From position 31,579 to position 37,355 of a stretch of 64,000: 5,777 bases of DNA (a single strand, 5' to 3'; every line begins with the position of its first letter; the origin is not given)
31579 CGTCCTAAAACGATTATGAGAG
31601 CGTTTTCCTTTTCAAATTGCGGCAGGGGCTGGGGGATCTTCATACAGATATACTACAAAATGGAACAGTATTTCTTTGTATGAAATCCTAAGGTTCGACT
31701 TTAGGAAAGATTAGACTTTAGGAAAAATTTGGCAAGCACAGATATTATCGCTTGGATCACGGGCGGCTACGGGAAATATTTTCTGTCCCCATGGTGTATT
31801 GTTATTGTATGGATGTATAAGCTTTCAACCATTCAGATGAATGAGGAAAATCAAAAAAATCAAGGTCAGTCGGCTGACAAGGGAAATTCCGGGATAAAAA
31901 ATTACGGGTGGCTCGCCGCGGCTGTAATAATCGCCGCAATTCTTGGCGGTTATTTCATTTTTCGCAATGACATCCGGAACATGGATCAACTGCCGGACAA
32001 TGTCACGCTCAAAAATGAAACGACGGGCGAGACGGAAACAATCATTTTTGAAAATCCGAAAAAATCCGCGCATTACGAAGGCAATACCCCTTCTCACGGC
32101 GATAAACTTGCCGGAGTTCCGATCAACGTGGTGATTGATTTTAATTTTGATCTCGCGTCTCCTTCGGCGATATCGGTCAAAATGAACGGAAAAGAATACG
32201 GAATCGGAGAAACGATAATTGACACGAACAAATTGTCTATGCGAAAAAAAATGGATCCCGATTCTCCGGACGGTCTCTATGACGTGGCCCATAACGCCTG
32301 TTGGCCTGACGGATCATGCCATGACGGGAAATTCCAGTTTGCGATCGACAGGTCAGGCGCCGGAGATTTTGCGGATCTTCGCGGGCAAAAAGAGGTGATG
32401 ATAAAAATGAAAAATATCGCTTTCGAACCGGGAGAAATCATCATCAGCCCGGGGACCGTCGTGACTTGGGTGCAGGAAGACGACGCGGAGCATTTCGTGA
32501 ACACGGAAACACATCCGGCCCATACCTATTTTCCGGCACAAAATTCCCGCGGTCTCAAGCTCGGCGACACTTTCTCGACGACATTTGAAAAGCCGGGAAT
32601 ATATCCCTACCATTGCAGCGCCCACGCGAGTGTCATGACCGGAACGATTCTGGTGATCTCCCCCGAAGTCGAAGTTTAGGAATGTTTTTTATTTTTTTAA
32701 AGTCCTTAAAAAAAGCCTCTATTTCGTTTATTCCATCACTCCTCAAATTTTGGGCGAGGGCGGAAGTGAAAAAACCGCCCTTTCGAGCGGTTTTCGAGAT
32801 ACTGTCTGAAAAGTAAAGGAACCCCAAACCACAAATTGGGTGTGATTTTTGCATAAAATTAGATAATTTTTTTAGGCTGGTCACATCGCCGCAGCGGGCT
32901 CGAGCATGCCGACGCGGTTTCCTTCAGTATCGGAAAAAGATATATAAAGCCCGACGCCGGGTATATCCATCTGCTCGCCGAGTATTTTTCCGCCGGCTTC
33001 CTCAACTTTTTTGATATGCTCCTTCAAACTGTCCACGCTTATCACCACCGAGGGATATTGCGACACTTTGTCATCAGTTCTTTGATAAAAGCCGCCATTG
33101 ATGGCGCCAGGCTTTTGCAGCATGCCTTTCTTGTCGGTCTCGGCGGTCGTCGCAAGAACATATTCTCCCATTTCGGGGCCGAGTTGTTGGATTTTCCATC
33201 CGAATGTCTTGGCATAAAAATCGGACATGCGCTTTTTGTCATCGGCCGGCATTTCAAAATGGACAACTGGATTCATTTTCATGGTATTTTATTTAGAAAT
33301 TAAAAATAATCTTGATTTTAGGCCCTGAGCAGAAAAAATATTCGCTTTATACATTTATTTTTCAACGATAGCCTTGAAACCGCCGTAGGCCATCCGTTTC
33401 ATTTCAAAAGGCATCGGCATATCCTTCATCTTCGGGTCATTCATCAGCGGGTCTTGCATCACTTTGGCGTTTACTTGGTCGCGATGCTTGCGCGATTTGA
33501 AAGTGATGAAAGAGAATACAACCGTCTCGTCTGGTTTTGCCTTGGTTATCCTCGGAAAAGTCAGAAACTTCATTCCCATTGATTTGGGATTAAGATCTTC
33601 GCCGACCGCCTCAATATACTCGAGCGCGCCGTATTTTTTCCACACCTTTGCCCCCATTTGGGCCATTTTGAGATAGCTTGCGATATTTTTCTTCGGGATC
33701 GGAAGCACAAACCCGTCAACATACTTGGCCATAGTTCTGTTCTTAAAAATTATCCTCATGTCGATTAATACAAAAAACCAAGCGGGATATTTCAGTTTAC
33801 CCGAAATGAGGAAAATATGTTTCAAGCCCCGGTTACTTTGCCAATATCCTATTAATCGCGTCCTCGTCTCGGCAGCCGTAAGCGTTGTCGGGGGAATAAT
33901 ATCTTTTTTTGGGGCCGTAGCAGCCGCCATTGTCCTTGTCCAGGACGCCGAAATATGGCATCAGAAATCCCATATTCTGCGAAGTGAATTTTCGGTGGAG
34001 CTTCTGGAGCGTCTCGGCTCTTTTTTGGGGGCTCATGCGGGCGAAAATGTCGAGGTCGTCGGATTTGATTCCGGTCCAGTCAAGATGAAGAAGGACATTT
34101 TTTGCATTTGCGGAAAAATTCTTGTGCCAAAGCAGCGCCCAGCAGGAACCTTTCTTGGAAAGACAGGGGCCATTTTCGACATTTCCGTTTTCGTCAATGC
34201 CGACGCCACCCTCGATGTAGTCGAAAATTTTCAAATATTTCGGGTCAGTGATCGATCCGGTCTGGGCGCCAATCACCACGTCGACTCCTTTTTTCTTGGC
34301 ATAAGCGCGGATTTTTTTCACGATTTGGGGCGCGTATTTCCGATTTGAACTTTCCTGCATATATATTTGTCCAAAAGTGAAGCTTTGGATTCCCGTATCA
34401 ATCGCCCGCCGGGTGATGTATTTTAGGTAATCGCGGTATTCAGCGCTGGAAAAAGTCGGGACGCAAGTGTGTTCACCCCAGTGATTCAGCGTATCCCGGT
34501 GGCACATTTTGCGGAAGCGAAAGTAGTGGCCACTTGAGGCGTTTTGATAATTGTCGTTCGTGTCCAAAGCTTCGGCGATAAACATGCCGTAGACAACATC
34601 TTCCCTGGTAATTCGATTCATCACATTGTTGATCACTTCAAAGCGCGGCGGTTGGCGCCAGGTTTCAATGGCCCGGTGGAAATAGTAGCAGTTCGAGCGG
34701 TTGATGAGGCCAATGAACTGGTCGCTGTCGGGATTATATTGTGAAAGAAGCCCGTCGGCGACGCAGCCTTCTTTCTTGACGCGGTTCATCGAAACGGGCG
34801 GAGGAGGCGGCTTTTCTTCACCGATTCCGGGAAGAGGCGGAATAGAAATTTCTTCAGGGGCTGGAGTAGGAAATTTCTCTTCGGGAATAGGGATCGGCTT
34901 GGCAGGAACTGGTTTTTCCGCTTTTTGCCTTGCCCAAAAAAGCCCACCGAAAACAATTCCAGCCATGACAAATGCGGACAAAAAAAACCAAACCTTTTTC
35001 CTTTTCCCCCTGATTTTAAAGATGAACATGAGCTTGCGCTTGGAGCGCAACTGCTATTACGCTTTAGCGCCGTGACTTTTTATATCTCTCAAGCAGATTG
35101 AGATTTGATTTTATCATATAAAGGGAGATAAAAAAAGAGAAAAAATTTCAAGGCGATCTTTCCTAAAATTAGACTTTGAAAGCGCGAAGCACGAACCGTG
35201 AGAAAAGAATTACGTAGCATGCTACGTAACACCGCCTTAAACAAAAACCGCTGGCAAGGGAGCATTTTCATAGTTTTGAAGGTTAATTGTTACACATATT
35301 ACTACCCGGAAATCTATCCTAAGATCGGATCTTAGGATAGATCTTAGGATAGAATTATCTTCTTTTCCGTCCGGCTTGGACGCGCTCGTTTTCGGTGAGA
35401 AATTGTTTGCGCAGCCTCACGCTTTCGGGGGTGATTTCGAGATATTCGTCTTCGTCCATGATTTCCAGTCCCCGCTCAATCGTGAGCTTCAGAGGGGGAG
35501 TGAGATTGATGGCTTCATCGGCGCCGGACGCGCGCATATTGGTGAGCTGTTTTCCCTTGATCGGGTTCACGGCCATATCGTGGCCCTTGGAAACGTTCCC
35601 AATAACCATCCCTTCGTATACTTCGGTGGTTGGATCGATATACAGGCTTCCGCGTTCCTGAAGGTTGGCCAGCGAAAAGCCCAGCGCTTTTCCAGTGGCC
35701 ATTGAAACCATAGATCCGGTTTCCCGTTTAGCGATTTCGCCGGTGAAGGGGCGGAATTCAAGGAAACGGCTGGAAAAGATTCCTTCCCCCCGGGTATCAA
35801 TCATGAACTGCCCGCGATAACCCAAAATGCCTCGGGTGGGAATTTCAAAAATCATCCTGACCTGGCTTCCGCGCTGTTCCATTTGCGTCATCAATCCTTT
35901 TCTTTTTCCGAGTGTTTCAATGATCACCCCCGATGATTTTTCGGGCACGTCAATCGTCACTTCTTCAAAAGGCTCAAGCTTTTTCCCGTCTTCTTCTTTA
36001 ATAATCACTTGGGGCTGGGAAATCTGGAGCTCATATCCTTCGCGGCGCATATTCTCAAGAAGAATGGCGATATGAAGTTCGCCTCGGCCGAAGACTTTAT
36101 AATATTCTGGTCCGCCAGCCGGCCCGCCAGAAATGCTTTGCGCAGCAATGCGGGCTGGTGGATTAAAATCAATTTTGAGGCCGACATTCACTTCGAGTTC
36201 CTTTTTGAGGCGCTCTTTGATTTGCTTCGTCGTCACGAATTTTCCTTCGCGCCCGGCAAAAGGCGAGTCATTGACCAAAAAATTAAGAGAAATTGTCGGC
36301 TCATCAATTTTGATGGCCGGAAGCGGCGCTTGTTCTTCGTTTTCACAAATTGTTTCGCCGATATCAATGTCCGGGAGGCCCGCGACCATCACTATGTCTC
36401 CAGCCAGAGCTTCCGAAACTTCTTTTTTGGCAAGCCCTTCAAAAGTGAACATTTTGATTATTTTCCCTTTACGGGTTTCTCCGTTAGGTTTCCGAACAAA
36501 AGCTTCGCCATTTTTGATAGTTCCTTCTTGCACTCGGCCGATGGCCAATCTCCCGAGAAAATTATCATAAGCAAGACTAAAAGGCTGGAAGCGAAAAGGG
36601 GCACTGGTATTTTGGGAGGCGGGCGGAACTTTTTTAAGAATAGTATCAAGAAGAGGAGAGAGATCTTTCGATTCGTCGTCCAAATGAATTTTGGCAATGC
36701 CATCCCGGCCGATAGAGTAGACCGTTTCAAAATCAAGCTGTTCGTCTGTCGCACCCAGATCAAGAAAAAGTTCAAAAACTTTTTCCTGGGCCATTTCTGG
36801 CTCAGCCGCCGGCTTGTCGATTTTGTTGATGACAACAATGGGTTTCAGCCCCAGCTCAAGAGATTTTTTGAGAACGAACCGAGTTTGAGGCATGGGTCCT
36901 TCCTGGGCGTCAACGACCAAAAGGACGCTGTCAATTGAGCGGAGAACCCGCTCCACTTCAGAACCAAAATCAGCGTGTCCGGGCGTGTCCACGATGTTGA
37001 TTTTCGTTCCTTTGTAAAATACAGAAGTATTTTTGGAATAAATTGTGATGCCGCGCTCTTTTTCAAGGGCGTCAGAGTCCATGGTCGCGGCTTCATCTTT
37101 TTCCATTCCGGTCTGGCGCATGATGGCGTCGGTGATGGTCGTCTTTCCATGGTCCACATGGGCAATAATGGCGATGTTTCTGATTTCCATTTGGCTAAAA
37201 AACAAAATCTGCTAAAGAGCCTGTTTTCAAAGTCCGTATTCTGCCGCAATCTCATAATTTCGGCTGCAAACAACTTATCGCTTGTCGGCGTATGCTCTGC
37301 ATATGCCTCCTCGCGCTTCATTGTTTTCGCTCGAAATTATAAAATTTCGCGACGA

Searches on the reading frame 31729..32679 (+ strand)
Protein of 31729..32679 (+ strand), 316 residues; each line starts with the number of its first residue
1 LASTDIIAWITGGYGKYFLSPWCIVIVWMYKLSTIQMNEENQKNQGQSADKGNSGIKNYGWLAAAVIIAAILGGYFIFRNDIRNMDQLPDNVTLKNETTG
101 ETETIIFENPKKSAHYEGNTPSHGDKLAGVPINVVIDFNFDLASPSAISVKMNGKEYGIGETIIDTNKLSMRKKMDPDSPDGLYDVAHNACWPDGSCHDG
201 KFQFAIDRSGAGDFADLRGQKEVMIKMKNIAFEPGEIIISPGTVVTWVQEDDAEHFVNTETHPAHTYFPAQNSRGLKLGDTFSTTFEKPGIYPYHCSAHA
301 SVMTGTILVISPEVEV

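Call 4: search_protein_families(library=pfam, proteins=[window:31729-32679:+], max_evalue=0.01)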
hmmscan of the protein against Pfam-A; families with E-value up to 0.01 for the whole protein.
window:31729-32679:+ (316 aa): 3 families
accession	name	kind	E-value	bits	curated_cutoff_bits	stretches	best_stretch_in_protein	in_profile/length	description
PF00127.26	Copper-bind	-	4.6e-10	40.3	21.2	1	223-309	5-98/99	Copper binding proteins, plastocyanin/azurin family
PF13473.12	Cupredoxin_1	-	3.6e-06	27.4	27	1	219-309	19-104/104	Cupredoxin-like domain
PF04234.18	CopC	-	3.6e-05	25.1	23.3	1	115-206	3-92/92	CopC domain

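Call 8: search_solved_structures(query=window:31729-32679:+, max_evalue=1, show_alignments=3)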
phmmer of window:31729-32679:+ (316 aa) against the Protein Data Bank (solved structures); distinct sequences matched with E-value up to 1: 48.
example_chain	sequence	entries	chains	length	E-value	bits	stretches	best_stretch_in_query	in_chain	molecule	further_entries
1bxu_A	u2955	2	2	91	1.5e-08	37.4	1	230-309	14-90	PLASTOCYANIN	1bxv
1pcs_A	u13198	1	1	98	6.6e-07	32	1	230-308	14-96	PLASTOCYANIN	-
5fc9_A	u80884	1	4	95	7.9e-07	31.7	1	232-300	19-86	Blue (Type 1) copper domain protein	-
1m9w_A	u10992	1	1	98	4.6e-06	29.2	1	230-308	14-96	plastocyanin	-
1j5c_A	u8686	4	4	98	4.7e-06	29.2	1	230-308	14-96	PLASTOCYANIN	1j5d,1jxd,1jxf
3tu6_A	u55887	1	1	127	1.5e-05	27.5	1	229-312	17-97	Pseudoazurin (Blue copper protein)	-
1sf3_A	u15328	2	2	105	2.7e-05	26.7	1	223-308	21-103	Amicyanin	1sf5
2qdv_A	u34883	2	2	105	2.9e-05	26.6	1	223-308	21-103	Amicyanin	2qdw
1b3i_A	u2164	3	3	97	7.5e-05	25.2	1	231-309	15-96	PROTEIN (PLASTOCYANIN) | Plastocyanin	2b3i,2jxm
3ply_A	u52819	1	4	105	9.8e-05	24.9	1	223-308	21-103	Amicyanin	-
1mda_A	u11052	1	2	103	0.00013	24.5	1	223-308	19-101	AMICYANIN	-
6ifp_A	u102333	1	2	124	0.00013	24.5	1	229-307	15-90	Pseudoazurin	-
1aac_A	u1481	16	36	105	0.00013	24.4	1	223-308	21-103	AMICYANIN | PROTEIN (AMICYANIN)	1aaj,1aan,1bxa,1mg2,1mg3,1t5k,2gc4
5yw3_A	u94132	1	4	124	0.00015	24.3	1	230-307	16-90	Pseudoazurin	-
5ztd_A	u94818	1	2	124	0.00017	24.1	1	229-307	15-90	Pseudoazurin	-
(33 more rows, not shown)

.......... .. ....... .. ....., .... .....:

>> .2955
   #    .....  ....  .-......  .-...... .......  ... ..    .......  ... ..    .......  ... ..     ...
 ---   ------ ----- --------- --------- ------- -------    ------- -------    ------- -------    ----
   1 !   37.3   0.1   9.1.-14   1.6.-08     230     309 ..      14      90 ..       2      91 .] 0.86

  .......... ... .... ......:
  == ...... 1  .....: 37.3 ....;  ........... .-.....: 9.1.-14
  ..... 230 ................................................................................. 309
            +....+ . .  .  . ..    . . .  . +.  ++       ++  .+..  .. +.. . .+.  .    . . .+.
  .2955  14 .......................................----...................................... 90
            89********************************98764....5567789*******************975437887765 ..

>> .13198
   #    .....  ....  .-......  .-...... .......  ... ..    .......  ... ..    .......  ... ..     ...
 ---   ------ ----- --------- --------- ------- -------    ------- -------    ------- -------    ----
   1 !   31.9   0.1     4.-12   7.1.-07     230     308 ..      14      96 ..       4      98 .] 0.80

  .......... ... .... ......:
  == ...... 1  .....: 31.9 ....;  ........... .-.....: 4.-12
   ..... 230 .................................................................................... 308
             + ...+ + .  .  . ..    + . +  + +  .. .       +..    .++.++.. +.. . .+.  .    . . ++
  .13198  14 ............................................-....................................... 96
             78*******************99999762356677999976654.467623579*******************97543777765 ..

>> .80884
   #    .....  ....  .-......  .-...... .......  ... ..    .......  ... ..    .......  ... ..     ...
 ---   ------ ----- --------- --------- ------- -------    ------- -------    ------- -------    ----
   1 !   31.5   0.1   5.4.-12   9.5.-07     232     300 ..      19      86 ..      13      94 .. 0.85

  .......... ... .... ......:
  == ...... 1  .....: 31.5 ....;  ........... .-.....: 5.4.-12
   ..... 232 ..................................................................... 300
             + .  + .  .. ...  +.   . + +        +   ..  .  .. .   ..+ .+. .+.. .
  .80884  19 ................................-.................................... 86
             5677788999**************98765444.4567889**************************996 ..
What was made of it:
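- On Type-1 blue copper protein (E, C-terminal domain): Plastocyanin 1bxu E 1.5e-08 (call 8).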

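Call 44: find_homologous_proteins(query=window:31729-32679:+, max_evalue=0.001)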
Query window:31729-32679:+ (316 aa): 726 proteins with E <= 0.001 among 1283 candidates; the best 120 are listed.
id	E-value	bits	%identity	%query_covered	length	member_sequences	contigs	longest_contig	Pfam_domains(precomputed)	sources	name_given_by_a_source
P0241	5.6e-217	737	100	100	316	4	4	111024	PF00127.27,PF13473.13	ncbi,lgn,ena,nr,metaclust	ncbi:MAG: hypothetical protein A2359_03605 [Candidatus Moranbacteria bacterium RIFOXYB1_FULL_43_19]|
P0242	4.4e-121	422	64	64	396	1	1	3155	PF00127.27,PF04234.19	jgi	-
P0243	2.2e-119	416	68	86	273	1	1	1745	PF00127.27,PF13473.13,PF04234.19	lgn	-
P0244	3.1e-114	400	68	81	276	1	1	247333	PF00127.27,PF13473.13,PF04234.19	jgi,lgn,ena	-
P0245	1.6e-111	391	63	86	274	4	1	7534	PF00127.27,PF13473.13,PF04234.19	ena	-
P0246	2.9e-107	377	61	85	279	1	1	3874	PF00127.27,PF04234.19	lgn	-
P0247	8.5e-106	372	60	86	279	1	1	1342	PF00127.27,PF04234.19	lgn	-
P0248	9.4e-104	365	65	79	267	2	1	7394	PF00127.27,PF13473.13,PF04234.19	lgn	-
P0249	1.4e-97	345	63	77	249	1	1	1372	PF00127.27,PF13473.13,PF04234.19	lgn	-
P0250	6.0e-97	343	59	77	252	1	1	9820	PF00127.27,PF13473.13,PF04234.19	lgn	-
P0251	4.4e-95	337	56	80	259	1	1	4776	PF00127.27,PF13473.13,PF04234.19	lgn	-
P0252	7.6e-95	336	59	79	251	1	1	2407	PF00127.27,PF13473.13,PF04234.19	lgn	-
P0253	9.5e-95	336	66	68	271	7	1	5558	PF00127.27,PF13473.13,PF04234.19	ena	-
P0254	2.2e-94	334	60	75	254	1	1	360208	PF00127.27,PF13473.13,PF04234.19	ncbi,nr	ncbi:MAG: plastocyanin/azurin family copper-binding protein [Candidatus Daviesbacteria bacterium]|nr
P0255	3.5e-94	334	58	79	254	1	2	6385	PF00127.27,PF13473.13,PF04234.19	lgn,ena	-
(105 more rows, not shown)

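Call 47: search_protein_families(library=ncbifam, proteins=[window:31837-32679:+], max_evalue=0.01)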
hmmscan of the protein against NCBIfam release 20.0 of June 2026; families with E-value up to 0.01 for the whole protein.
window:31837-32679:+ (280 aa): 4 families
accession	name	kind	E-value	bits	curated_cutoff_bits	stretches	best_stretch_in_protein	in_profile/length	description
TIGR03102.1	halo_cynanin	subfamily_domain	5.1e-10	39.4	93.8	1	177-273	14-114/115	halocyanin domain-containing protein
TIGR02656.1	cyanin_plasto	equivalog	5.9e-08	33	87.85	1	193-273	11-98/99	plastocyanin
TIGR02657.1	amicyanin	equivalog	8.8e-08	32.4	110.2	1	190-273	2-82/83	amicyanin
TIGR02375.1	pseudoazurin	equivalog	9.1e-06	25.4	109.85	1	193-273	9-86/116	pseudoazurin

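Call 79: predict_structure(alignment_id=A3)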
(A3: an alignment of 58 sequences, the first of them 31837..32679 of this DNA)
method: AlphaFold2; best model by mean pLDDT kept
length: 280 residues; sequences in the alignment: 58
mean_pLDDT: 88.0   pTM: 0.74
mean pLDDT of the five models: 88.0, 87.7, 87.0, 86.9, 82.1
residues with pLDDT >= 90: 210; 70-90: 22; 50-70: 22; < 50: 26
segments of 3 or more residues with pLDDT < 50: 9-11, 16-20, 53-63
pLDDT, mean of each block of 10 residues (from residue 1): 51 48 77 91 63 45 68 96 97 98 97 98 97 97 98 98 98 97 98 98 98 98 87 96 98 98 96 83
secondary structure, 60 per line:
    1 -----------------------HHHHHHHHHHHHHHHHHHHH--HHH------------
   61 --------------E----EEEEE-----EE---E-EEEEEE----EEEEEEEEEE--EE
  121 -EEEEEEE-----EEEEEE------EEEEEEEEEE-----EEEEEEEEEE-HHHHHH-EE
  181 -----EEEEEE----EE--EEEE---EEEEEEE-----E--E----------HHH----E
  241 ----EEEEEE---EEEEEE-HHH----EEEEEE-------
elements in order: H24-43 E80-84 E97-102 E107-116 E122-128 E134-139 E146-155 E161-170 H172-177 E186-191 E200-203 E207-213 E245-250 E254-259 E268-273

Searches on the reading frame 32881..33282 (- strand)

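Call 15: search_protein_families(library=pfam, proteins=[window:32881-33282:-], max_evalue=0.001)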
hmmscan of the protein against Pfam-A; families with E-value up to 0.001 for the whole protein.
window:32881-33282:- (133 aa): 3 families
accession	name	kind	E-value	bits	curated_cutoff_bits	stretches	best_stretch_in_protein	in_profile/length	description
PF00903.31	Glyoxalase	-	5.9e-09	36.8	20.6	1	7-124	3-119/121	Glyoxalase/Bleomycin resistance protein/Dioxygenase superfamily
PF22677.2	Ble-like_N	-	4.3e-06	26.8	24.5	1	6-45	2-39/41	Bleomycin resistance protein-like N-terminal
PF18029.7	Glyoxalase_6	-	0.00016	22.7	23.6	1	13-123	6-102/106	Glyoxalase-like domain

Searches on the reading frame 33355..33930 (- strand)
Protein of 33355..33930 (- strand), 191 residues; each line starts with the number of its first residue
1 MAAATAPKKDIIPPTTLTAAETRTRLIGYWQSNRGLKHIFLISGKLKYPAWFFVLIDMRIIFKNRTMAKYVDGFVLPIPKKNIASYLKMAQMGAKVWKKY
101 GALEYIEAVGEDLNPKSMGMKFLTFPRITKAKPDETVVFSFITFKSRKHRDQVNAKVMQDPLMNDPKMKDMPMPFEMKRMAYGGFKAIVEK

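Call 15: search_protein_families(library=pfam, proteins=[window:33355-33930:-], max_evalue=0.001)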
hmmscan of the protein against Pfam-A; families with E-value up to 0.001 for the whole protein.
window:33355-33930:- (191 aa): 1 family
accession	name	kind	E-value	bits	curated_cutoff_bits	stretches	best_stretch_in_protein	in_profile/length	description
PF07237.17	DUF1428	-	1.1e-34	119.1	27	1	69-175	1-100/102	Protein of unknown function (DUF1428)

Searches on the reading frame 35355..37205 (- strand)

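Call 15: search_protein_families(library=pfam, proteins=[window:35355-37205:-], max_evalue=0.001)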
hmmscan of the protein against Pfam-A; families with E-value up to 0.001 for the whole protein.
window:35355-37205:- (616 aa): 6 families
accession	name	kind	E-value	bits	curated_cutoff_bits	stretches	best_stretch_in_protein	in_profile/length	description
PF00009.33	GTP_EFTU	-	3.2e-52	177.3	26.5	1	7-194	2-187/188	Elongation factor Tu GTP binding domain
PF21018.2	BipA_C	-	2.7e-41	140.2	23.8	1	496-604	1-109/110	TypA/BipA C-terminal domain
PF00679.30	EFG_C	-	1.9e-21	76.3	27.9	1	409-494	2-88/89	Elongation factor G C-terminus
PF22042.2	EF-G_D2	-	9.9e-10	38.8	27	1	212-288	10-83/84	Elongation factor G domain 2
PF03144.31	GTP_EFTU_D2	-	2.3e-09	38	30.3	1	218-287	1-73/73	Elongation factor Tu domain 2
PF01926.29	MMR_HSR1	-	8.8e-07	29.5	21.9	1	11-128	2-113/113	50S ribosome-binding GTPase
